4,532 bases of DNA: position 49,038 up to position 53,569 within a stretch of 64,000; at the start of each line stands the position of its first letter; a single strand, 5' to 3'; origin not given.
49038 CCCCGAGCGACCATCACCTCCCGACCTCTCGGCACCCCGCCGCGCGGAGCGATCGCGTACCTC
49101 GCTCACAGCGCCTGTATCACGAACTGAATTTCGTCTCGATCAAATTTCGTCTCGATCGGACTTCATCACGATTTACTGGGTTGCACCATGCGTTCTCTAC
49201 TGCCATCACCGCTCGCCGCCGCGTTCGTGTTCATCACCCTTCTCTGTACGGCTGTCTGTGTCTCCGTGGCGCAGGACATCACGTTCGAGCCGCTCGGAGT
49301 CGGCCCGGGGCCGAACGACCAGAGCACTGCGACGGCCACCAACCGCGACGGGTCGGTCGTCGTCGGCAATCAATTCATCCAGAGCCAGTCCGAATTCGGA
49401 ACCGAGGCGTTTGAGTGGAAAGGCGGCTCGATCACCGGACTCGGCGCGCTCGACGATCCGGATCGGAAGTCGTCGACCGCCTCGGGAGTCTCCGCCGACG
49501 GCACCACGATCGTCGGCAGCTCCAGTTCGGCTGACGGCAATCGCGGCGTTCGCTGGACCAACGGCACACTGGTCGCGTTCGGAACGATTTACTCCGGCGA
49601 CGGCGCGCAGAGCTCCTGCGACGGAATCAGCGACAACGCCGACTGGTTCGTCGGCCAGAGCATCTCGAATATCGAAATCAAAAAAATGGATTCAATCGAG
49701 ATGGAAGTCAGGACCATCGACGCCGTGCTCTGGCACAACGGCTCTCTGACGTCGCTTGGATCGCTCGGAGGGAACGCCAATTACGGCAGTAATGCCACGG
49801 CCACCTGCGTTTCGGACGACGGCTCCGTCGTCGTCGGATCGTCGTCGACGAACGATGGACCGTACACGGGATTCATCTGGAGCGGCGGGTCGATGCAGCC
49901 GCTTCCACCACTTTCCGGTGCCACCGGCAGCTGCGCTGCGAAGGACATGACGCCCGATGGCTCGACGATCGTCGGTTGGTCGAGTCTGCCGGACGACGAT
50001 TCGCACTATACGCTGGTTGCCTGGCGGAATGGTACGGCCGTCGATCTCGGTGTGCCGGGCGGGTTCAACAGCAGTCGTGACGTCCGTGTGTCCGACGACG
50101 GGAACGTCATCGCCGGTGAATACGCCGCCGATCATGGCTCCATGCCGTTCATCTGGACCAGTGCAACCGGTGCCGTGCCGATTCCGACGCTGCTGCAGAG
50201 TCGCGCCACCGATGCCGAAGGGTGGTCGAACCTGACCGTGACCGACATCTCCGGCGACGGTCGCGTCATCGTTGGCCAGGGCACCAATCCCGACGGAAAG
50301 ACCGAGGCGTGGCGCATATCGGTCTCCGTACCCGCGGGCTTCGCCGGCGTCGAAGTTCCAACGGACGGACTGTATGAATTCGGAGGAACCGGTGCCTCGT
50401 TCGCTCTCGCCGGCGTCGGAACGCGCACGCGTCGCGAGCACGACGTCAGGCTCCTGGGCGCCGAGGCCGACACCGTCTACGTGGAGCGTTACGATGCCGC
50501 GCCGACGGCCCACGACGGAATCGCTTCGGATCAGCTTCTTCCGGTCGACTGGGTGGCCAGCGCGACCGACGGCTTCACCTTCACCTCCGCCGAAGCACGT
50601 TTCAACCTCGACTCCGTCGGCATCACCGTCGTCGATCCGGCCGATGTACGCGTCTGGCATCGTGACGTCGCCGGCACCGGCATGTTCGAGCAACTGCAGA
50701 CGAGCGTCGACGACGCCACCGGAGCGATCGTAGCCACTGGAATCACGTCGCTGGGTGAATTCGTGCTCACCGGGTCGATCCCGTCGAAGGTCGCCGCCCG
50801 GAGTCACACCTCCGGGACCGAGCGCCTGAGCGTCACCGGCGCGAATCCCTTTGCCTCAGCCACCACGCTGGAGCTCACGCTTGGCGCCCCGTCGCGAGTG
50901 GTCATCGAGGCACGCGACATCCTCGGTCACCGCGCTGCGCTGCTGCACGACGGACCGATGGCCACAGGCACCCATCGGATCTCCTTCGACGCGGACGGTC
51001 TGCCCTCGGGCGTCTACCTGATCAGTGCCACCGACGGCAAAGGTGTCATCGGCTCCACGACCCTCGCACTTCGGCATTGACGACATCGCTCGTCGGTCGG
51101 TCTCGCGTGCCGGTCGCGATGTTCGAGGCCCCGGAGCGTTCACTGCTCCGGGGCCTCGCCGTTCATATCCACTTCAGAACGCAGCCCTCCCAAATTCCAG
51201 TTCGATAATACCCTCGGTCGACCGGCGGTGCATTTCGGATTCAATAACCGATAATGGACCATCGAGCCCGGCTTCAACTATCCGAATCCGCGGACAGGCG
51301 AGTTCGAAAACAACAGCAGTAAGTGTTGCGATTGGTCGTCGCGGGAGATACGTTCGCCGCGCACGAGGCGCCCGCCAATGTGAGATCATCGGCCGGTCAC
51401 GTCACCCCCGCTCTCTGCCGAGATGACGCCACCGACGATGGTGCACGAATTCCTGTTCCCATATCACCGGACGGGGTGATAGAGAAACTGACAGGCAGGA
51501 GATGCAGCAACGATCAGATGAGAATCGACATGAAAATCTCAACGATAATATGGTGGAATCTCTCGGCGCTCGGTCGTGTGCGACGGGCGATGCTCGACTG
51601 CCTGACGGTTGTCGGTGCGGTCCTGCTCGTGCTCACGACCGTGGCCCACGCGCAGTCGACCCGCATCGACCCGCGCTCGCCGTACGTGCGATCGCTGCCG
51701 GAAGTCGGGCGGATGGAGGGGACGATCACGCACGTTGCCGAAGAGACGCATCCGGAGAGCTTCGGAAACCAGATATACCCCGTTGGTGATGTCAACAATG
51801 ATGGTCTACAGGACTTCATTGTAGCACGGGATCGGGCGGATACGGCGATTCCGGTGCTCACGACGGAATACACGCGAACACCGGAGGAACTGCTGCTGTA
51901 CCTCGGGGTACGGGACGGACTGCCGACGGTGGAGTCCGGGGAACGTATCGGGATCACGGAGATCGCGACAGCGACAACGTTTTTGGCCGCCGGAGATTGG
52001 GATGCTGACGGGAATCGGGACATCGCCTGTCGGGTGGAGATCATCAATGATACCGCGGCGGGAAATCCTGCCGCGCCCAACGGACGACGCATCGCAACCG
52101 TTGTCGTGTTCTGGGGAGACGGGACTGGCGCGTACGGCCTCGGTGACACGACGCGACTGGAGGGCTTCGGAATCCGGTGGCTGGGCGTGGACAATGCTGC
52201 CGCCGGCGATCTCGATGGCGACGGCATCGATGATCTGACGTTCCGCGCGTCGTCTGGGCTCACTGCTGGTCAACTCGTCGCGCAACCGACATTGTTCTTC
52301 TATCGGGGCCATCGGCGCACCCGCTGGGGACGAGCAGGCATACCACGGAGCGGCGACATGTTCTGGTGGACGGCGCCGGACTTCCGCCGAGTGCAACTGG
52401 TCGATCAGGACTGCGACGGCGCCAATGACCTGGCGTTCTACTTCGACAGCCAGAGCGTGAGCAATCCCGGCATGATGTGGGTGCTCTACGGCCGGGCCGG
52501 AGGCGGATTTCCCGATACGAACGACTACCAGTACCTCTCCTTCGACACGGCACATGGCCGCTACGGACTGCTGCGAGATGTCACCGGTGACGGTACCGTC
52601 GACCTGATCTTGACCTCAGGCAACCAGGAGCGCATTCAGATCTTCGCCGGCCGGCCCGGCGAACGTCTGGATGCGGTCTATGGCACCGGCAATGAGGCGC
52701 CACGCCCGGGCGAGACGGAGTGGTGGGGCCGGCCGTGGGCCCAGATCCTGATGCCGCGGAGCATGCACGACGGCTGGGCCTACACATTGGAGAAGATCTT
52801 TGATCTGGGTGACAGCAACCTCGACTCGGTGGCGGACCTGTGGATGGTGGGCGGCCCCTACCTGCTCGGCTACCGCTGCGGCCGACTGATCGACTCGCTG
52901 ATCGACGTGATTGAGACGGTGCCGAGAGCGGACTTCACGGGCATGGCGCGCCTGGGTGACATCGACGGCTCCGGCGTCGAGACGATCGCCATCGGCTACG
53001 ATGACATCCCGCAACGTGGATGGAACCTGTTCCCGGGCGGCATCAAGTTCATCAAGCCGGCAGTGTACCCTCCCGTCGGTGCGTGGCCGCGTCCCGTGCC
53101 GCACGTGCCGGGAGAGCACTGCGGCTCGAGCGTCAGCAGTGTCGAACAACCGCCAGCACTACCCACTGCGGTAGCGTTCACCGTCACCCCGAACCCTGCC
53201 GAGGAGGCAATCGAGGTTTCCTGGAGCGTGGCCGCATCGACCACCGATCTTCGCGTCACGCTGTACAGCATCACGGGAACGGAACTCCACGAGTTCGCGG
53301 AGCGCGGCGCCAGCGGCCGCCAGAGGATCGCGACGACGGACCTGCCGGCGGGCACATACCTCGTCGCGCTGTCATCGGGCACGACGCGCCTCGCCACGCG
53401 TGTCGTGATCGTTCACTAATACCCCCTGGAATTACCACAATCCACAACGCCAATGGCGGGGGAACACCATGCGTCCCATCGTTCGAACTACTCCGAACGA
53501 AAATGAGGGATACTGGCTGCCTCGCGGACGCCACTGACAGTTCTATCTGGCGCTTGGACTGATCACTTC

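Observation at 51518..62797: Tandem array of five FG-GAP/T9SS surface-protein paralogs built as a segmental mosaic of identical and alternative sequence blocks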

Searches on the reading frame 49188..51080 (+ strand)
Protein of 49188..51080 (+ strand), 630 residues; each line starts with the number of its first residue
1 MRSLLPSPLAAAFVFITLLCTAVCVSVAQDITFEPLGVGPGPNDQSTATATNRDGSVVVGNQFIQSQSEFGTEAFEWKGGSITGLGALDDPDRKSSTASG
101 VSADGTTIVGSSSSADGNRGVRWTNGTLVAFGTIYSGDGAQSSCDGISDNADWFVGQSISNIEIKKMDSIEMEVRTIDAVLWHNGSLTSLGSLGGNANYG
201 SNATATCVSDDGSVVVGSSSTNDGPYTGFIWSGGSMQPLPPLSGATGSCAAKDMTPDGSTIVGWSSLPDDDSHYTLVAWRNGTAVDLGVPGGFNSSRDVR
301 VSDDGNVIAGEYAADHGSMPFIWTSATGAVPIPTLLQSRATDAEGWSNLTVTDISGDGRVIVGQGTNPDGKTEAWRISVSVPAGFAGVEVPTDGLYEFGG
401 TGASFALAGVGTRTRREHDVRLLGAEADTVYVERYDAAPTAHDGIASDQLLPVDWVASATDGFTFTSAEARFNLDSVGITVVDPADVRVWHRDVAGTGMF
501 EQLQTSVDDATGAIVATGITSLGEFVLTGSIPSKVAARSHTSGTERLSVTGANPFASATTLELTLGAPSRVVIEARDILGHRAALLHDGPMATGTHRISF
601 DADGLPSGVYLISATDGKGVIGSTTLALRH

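Call 7: search_protein_families(library=pfam, proteins=[window:49188-51080:+], max_evalue=0.01)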
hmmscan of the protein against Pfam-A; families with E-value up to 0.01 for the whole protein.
window:49188-51080:+ (630 aa): 0 families

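Call 8: search_protein_families(library=ncbifam, proteins=[window:49188-51080:+], max_evalue=0.01)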
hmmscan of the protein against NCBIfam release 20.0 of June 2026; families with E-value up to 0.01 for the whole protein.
window:49188-51080:+ (630 aa): 2 families
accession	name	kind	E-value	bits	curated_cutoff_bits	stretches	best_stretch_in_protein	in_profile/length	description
TIGR02913.1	HAF_rpt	repeat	7.3e-21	73.9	22.65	2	205-243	1-38/39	HAF repeat protein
TIGR04183.1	Por_Secre_tail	domain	0.0018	18.2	23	0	553-621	4-65/72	T9SS type A sorting domain-containing protein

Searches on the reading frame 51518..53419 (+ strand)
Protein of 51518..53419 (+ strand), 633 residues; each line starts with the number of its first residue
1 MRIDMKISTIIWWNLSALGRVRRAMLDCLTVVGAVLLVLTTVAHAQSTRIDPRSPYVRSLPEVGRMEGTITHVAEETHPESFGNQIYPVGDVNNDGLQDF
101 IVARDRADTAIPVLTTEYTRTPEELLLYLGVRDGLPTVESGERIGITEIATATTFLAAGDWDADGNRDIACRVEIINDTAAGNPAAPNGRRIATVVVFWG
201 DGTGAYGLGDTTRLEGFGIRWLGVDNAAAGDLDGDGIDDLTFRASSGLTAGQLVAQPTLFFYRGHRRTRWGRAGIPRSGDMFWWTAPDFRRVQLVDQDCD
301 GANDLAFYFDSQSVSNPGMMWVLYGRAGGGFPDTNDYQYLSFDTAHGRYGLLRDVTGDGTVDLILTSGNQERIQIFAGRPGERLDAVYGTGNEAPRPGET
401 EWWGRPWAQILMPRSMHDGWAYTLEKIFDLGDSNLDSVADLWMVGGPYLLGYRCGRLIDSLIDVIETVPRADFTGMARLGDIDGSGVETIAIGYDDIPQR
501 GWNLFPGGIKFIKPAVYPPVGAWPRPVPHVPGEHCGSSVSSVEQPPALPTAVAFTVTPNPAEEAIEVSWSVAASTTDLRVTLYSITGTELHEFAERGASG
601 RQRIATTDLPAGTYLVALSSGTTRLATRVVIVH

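Call 7: search_protein_families(library=pfam, proteins=[window:51518-53419:+], max_evalue=0.01)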
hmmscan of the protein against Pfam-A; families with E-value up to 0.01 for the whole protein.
window:51518-53419:+ (633 aa): 3 families
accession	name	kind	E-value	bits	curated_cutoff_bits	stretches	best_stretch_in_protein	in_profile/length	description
PF13517.12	FG-GAP_3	-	6.6e-10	39.9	26.9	2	91-170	1-60/61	FG-GAP-like repeat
PF18962.6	Por_Secre_tail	-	4.8e-08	33.6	27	1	558-631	3-75/75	Secretion system C-terminal sorting domain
PF01839.29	FG-GAP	-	5.9e-07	29.7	22.1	0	227-247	5-25/37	FG-GAP repeat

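Call 8: search_protein_families(library=ncbifam, proteins=[window:51518-53419:+], max_evalue=0.01)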
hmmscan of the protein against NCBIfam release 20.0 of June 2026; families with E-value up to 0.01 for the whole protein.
window:51518-53419:+ (633 aa): 2 families
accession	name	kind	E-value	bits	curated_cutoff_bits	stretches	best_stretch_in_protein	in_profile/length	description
TIGR04183.1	Por_Secre_tail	domain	1.6e-06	28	23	1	556-631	1-71/72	T9SS type A sorting domain-containing protein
NF038113.1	T9SSA_dep_M36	equivalog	0.00046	18.4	885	1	553-631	792-868/869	T9SS-dependent M36 family metallopeptidase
